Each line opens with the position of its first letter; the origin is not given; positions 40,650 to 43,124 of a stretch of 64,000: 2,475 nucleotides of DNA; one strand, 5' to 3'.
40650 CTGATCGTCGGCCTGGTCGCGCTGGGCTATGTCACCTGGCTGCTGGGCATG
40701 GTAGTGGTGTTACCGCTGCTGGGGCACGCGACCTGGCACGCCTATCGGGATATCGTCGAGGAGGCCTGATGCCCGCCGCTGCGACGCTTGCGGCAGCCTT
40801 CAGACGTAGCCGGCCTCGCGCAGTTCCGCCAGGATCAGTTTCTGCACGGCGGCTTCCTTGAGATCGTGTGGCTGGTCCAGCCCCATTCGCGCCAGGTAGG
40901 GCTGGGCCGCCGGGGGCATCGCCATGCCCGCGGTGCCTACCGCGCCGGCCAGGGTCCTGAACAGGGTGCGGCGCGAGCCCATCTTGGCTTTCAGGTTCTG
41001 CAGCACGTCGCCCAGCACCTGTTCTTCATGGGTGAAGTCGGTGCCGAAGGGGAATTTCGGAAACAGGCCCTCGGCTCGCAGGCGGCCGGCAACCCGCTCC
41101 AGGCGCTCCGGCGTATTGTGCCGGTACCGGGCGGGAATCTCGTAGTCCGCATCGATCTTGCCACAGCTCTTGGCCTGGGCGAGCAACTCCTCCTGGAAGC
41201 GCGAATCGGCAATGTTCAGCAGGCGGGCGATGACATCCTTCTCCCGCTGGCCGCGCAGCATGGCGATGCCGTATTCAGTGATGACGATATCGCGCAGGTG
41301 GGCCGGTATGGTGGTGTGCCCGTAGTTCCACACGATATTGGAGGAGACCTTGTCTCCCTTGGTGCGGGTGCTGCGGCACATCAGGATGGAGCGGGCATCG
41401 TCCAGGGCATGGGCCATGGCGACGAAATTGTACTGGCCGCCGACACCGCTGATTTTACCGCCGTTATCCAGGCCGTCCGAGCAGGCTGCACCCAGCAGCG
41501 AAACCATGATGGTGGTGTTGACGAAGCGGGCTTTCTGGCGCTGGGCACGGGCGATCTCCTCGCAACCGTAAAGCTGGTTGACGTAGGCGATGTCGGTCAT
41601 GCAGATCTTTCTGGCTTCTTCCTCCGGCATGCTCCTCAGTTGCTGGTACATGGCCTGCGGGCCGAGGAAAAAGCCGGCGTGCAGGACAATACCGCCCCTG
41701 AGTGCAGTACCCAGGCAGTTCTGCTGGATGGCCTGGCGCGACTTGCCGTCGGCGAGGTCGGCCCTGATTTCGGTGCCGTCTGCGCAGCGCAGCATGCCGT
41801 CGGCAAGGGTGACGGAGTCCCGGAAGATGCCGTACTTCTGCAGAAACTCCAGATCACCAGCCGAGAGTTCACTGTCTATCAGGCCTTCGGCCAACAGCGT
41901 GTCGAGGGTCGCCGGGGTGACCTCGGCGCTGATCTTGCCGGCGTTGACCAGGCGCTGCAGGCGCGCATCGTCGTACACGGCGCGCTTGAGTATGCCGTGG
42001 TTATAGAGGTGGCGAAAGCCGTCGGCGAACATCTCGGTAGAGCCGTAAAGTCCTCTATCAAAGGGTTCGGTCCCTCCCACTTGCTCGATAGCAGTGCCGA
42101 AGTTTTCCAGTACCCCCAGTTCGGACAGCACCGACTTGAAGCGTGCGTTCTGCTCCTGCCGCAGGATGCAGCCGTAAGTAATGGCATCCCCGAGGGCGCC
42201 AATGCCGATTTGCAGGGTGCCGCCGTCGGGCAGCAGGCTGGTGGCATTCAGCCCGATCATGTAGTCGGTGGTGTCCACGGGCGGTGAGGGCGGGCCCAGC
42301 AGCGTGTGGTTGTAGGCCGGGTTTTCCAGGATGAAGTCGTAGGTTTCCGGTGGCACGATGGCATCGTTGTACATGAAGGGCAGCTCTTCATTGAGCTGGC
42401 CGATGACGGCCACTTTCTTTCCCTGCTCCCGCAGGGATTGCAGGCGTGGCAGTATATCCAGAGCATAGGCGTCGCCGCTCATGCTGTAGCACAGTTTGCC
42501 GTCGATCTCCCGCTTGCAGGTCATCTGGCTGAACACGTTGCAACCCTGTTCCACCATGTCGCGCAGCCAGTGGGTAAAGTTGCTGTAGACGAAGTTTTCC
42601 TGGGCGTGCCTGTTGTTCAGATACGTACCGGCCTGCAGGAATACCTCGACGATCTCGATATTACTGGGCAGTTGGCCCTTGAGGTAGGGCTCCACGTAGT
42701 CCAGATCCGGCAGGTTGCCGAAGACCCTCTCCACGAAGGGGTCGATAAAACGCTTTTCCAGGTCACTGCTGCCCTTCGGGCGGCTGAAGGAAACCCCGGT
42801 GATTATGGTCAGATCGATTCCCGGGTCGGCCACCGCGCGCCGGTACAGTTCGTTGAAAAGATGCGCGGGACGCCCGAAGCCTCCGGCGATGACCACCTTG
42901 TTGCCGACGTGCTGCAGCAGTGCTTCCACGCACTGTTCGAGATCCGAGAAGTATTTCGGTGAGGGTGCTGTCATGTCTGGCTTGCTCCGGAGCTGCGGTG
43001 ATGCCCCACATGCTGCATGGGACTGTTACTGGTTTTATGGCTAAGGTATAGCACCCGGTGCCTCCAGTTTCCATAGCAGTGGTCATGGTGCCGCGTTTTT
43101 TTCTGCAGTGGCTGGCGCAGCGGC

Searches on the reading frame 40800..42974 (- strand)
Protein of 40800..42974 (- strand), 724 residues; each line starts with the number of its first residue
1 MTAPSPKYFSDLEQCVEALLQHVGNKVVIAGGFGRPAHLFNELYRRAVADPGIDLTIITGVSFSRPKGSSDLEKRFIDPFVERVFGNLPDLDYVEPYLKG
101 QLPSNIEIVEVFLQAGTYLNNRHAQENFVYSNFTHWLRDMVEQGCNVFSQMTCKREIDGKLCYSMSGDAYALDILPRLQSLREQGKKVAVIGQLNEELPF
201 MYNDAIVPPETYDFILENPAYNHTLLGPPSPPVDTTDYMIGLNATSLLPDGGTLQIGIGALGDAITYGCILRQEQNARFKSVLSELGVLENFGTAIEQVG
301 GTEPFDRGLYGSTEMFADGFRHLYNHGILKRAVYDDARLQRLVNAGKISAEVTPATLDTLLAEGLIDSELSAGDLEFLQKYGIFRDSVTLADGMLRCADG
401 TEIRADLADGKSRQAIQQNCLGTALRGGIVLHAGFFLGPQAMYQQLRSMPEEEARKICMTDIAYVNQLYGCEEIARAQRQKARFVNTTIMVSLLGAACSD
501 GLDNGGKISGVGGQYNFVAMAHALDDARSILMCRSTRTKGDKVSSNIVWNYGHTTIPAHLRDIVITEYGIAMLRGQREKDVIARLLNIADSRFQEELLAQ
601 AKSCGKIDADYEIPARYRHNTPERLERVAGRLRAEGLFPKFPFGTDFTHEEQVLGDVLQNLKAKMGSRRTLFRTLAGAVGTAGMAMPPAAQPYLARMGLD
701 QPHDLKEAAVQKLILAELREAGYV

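Call 75: search_protein_families(library=pfam, proteins=[window:40800-42974:-], max_evalue=0.00001)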
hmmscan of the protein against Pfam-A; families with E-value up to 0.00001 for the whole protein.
window:40800-42974:- (724 aa): 1 family
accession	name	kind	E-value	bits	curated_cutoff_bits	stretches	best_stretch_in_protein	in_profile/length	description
PF13336.12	AcetylCoA_hyd_C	-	4.2e-40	137.6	23.7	1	438-601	1-154/154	Acetyl-CoA hydrolase/transferase C-terminal domain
